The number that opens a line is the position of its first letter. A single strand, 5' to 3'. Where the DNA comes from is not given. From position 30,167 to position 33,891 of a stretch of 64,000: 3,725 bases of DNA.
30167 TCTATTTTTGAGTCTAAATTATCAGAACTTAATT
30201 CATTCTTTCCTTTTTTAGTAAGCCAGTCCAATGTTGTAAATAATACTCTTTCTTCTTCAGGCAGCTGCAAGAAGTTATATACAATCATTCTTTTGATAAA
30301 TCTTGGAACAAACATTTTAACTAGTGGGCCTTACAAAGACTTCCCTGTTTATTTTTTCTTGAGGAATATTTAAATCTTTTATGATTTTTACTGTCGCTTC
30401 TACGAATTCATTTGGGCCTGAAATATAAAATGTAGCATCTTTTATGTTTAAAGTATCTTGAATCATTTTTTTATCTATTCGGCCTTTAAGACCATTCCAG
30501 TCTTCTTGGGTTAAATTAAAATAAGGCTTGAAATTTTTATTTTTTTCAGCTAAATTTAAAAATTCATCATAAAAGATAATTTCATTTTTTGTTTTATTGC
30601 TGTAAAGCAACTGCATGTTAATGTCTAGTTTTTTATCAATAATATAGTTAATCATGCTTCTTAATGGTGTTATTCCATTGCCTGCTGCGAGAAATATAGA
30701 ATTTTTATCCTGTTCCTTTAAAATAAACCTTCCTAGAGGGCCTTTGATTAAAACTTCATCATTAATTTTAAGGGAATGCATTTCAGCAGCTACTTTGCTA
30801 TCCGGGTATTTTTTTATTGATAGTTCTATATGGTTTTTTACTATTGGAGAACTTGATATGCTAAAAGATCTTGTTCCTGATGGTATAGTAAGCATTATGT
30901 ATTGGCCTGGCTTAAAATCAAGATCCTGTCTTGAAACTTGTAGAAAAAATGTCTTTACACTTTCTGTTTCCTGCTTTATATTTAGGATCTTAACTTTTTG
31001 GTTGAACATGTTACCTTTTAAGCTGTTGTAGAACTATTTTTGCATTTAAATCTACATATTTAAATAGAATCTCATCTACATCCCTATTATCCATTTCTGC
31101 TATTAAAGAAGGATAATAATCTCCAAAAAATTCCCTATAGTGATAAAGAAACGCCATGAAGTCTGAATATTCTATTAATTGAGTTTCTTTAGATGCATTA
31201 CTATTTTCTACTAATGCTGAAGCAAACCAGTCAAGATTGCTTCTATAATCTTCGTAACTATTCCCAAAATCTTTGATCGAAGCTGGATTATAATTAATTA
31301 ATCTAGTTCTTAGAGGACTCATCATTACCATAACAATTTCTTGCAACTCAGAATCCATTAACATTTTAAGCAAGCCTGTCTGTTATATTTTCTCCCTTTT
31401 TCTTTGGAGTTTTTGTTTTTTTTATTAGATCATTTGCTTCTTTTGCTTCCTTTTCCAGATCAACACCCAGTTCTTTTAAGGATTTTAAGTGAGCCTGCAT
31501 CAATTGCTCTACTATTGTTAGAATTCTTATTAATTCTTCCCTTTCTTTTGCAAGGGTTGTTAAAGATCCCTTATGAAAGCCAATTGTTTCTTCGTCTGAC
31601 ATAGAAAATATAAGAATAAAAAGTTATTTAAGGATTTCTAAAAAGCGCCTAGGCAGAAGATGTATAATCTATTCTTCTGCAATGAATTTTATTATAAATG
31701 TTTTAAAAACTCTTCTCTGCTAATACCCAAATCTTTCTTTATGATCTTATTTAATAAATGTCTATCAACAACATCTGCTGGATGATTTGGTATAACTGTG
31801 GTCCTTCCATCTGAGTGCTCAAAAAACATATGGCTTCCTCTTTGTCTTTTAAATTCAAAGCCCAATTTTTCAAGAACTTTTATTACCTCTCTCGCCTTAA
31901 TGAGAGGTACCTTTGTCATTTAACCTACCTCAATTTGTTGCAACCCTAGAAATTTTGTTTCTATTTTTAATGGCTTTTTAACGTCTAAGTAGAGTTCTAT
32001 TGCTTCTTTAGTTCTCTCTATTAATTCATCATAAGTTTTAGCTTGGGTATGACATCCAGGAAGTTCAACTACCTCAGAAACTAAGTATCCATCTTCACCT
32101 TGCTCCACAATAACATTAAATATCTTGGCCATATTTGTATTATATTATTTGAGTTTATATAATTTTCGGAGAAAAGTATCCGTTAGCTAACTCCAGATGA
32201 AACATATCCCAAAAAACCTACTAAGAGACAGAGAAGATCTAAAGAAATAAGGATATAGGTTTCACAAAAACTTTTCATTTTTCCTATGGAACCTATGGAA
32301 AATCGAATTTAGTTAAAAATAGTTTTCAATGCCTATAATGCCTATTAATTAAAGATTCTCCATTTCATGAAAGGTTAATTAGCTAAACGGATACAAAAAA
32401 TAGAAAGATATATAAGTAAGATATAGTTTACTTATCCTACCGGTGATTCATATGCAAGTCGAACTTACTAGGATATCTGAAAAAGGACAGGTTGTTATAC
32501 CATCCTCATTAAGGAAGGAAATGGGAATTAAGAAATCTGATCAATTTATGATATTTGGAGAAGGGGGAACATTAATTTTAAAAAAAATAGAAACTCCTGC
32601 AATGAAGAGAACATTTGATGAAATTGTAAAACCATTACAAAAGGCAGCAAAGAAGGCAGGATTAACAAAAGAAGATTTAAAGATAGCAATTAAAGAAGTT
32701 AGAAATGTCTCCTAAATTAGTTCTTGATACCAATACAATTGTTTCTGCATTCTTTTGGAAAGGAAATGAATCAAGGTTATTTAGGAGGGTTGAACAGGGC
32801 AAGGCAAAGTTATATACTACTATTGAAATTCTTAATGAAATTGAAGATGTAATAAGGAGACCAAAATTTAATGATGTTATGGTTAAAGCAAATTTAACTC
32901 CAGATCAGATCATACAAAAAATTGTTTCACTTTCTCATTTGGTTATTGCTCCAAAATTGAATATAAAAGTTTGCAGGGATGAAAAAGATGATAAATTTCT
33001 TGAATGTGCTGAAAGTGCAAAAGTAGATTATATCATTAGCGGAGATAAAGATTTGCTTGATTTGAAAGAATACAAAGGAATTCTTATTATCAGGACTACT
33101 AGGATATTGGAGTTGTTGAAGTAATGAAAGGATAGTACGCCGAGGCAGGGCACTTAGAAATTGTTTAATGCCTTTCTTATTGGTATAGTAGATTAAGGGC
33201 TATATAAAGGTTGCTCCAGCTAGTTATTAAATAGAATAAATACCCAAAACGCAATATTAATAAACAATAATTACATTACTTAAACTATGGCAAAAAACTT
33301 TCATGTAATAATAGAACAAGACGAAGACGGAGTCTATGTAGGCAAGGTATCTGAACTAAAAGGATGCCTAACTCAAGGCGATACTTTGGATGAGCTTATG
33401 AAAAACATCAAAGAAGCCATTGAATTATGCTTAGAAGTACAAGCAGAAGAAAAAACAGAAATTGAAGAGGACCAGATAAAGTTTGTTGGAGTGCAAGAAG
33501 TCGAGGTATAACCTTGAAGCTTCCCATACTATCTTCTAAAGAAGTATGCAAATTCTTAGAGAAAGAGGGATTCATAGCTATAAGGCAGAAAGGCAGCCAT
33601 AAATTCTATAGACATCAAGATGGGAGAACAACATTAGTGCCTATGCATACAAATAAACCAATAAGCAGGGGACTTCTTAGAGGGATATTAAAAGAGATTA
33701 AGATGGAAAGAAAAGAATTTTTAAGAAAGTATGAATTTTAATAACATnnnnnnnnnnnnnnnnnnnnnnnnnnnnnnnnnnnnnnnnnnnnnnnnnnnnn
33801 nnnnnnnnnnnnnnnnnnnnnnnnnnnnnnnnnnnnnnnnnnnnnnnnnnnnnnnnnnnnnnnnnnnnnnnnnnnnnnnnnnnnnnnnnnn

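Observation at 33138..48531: About 15.4-kb integrated element at tRNA-Ser(CGA), delimited by a 13-bp direct repeat of the tRNA 3' end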

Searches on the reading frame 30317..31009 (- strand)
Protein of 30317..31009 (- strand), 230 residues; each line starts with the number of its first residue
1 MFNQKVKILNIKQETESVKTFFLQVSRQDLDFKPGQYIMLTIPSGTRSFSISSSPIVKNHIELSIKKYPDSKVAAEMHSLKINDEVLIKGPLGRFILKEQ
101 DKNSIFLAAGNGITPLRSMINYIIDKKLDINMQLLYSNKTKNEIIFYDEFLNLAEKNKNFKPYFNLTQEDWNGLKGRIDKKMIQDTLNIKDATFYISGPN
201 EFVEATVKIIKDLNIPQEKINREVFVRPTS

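Call 15: search_protein_families(library=pfam, proteins=[window:30317-31009:-], max_evalue=0.001)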
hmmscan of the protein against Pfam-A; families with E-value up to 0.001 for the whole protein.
window:30317-31009:- (230 aa): 2 families
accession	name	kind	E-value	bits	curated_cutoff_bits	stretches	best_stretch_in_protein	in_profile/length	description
PF00175.26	NAD_binding_1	-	2e-18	67.5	22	1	106-207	1-108/109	Oxidoreductase NAD-binding domain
PF00970.30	FAD_binding_6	-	5.8e-14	52.7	21.1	1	8-95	4-97/99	Oxidoreductase FAD-binding domain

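Call 18: find_encoding_contigs(protein=window:30317-31009:-, flank=10000, max_places=10)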
Protein window:30317-31009:- (230 aa): 4 contigs read that carry it; 4 places shown.
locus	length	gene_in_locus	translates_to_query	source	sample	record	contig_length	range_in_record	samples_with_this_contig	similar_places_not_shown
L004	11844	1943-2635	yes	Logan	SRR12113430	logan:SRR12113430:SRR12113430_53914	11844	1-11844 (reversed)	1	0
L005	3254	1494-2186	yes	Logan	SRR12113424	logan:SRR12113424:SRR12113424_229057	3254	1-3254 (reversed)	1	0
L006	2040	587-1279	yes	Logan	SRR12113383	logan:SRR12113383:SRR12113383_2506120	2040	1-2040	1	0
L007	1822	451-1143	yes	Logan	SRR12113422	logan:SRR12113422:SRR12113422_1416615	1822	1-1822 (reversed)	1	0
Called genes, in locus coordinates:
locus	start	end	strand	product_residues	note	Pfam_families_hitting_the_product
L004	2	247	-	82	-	?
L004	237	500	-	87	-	PF04014:MazE_antitoxin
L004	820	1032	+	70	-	PF15919:HicB_lk_antitox (weak)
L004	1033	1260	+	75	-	PF07927:HicA_toxin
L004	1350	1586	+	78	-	-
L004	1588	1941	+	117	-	-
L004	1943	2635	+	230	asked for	PF00970:FAD_binding_6, PF00175:NAD_binding_1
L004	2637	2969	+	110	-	-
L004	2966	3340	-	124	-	-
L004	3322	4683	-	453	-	PF01406:tRNA-synt_1e, PF09334:tRNA-synt_1g, PF00133:tRNA-synt_1 (weak), PF09334:tRNA-synt_1g (weak), PF01921:tRNA-synt_1f (weak), PF09190:DALR_2, PF23493:CysS_C (weak)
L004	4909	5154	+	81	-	-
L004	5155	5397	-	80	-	PF03685:UPF0147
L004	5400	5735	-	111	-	PF01920:Prefoldin_2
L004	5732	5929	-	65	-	-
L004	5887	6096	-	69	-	PF01780:Ribosomal_L37ae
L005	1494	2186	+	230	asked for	PF00970:FAD_binding_6, PF00175:NAD_binding_1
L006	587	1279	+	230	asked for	PF00970:FAD_binding_6, PF00175:NAD_binding_1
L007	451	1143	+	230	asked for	PF00970:FAD_binding_6, PF00175:NAD_binding_1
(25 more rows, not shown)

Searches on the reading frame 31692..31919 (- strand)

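Call 10: search_protein_families(library=pfam, proteins=[window:31692-31919:-], max_evalue=0.01)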
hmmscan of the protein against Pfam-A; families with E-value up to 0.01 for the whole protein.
window:31692-31919:- (75 aa): 1 family
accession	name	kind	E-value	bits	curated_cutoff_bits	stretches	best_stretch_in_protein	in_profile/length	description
PF07927.17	HicA_toxin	-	3.8e-20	72.2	27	1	9-62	1-55/58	HicA toxin of bacterial toxin-antitoxin,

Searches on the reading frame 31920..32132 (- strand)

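Call 10: search_protein_families(library=pfam, proteins=[window:31920-32132:-], max_evalue=0.01)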
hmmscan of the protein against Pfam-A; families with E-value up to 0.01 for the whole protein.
window:31920-32132:- (70 aa): 2 families
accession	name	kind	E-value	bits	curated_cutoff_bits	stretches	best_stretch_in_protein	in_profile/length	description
PF15919.11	HicB_lk_antitox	-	5.5e-06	27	27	1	6-51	2-47/123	HicB_like antitoxin of bacterial toxin-antitoxin system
PF21748.3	UPF0150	-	0.0099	16.2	27.3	0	12-51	15-55/64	UPF0150-like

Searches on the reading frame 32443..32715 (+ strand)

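Call 10: search_protein_families(library=pfam, proteins=[window:32443-32715:+], max_evalue=0.01)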
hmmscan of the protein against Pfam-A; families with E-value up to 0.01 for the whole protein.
window:32443-32715:+ (90 aa): 2 families
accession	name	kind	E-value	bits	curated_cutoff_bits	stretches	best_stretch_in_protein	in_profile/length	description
PF04014.23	MazE_antitoxin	-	9.7e-08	32.3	24.7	1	9-50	2-44/48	Antidote-toxin recognition MazE, bacterial antitoxin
PF15937.10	PrlF_antitoxin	-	0.0032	18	32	1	10-64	3-58/99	prlF antitoxin for toxin YhaV_toxin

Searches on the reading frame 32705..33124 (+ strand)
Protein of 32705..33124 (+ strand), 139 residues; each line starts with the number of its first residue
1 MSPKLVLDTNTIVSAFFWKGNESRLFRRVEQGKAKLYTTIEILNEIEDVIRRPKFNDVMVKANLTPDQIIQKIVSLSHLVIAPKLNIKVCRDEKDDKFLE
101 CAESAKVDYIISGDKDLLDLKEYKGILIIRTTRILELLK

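Call 10: search_protein_families(library=pfam, proteins=[window:32705-33124:+], max_evalue=0.01)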
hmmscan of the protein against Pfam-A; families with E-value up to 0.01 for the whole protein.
window:32705-33124:+ (139 aa): 3 families
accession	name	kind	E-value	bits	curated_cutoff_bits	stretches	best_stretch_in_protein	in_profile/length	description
PF13470.12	PIN_3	-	8.1e-19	69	27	1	4-116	1-115/115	PIN domain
PF01850.27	PIN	-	0.00013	23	23.6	1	6-120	2-117/120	PIN domain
PF16289.11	PIN_12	-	0.0016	19.3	32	1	5-54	1-52/172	PIN domain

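Call 17: find_encoding_contigs(protein=window:32705-33124:+, flank=10000, max_places=10)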
Protein window:32705-33124:+ (139 aa): no gene with exactly this product is on record in the collection.

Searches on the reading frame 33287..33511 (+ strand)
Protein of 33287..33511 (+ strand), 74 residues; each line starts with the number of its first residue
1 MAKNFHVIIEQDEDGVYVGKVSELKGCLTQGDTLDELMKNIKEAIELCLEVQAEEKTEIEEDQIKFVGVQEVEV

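Call 10: search_protein_families(library=pfam, proteins=[window:33287-33511:+], max_evalue=0.01)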
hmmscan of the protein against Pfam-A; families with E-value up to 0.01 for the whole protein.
window:33287-33511:+ (74 aa): 4 families
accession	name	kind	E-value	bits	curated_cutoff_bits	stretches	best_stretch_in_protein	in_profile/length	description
PF15919.11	HicB_lk_antitox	-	2.6e-10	41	27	1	5-61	1-57/123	HicB_like antitoxin of bacterial toxin-antitoxin system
PF21748.3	UPF0150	-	4.8e-07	30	27.3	1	12-49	16-53/64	UPF0150-like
PF08972.17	DUF1902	-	0.0003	21.3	22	1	12-54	10-52/74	Domain of unknown function (DUF1902)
PF22281.1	DUF6959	-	0.0033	18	27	1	25-59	26-60/88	Family of unknown function (DUF6959)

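Call 21: find_encoding_contigs(protein=window:33287-33511:+, flank=10000, max_places=10)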
Protein window:33287-33511:+ (74 aa): 6 contigs read that carry it; 6 places shown.
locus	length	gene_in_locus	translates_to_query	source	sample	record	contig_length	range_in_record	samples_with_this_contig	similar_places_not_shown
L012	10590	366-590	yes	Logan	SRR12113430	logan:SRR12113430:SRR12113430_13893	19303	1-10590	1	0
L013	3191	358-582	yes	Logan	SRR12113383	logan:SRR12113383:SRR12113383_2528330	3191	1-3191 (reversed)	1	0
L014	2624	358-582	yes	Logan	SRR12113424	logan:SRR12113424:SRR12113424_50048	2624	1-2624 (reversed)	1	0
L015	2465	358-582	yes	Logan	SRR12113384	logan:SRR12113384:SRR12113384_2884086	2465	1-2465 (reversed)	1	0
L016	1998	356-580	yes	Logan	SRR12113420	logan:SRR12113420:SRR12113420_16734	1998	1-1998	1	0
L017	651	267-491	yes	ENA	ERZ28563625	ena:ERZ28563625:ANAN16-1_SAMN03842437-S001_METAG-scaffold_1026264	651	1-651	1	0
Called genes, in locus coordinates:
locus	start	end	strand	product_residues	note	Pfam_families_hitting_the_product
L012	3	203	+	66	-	?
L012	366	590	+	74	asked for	PF21748:UPF0150 (weak), PF15919:HicB_lk_antitox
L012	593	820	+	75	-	PF07927:HicA_toxin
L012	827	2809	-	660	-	-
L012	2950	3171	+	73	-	-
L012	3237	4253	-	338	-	PF14082:SduA_C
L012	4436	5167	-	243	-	-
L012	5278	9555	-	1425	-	PF01674:Lipase_2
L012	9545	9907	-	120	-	-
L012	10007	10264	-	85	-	-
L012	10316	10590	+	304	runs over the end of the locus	-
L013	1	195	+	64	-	?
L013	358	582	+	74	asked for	PF21748:UPF0150 (weak), PF15919:HicB_lk_antitox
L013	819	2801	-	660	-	-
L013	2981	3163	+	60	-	-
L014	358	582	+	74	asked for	PF21748:UPF0150 (weak), PF15919:HicB_lk_antitox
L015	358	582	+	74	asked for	PF21748:UPF0150 (weak), PF15919:HicB_lk_antitox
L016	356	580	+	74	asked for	PF21748:UPF0150 (weak), PF15919:HicB_lk_antitox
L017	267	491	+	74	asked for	PF21748:UPF0150 (weak), PF15919:HicB_lk_antitox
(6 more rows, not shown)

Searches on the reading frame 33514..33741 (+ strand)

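Call 10: search_protein_families(library=pfam, proteins=[window:33514-33741:+], max_evalue=0.01)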
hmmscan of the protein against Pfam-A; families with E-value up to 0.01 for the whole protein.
window:33514-33741:+ (75 aa): 1 family
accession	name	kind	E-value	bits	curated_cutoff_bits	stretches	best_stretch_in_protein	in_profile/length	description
PF07927.17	HicA_toxin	-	2.6e-19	69.5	27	1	8-63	1-57/58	HicA toxin of bacterial toxin-antitoxin,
